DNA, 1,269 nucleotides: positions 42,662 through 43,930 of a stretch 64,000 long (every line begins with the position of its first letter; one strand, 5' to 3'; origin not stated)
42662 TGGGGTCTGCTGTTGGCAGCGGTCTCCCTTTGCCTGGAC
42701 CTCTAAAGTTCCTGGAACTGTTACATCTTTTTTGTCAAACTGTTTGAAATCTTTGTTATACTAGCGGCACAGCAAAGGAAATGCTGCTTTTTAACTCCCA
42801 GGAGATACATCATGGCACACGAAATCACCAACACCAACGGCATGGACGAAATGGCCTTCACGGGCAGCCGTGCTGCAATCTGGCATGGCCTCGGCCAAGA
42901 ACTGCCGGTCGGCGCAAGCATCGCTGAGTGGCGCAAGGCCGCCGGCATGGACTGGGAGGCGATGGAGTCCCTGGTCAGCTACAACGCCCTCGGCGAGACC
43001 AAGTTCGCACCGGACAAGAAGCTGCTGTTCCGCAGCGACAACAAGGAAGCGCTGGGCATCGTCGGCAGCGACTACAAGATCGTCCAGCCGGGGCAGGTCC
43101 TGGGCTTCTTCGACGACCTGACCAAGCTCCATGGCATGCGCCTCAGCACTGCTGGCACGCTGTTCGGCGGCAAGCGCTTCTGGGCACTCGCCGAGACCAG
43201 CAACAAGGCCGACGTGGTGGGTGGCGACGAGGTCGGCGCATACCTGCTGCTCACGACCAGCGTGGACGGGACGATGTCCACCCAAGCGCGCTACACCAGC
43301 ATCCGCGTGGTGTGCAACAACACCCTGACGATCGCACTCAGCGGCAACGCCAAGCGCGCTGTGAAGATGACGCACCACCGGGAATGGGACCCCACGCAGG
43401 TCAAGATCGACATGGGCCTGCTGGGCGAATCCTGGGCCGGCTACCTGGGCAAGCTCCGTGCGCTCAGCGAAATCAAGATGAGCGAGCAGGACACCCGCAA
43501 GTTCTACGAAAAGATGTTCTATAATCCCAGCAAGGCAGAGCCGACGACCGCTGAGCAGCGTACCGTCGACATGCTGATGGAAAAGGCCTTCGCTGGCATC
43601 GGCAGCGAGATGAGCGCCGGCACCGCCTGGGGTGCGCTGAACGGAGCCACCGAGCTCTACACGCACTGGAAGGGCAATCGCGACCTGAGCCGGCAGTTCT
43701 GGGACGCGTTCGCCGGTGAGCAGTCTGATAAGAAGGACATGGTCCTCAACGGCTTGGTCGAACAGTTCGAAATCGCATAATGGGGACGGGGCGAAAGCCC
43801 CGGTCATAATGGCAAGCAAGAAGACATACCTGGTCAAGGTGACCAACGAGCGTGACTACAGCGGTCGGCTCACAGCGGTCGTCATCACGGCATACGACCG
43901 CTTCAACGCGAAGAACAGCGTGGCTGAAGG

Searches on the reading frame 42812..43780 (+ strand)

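Call 46: search_protein_families(library=phrogs, proteins=[window:42812-43780:+], max_evalue=0.01)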
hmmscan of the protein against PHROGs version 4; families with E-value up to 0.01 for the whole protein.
window:42812-43780:+ (322 aa): 1 family
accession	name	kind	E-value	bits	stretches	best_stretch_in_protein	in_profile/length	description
phrog_1221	-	unknown function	1.6e-79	268.6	1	1-306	16-330/355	-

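Call 53: search_protein_families(library=pfam, proteins=[window:42812-43780:+], max_evalue=0.01)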
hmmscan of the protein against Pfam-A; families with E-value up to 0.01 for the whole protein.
window:42812-43780:+ (322 aa): 1 family
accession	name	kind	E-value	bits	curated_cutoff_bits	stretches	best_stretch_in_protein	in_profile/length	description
PF06067.16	DUF932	-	6.6e-47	160.6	23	1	80-290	1-213/227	Domain of unknown function (DUF932)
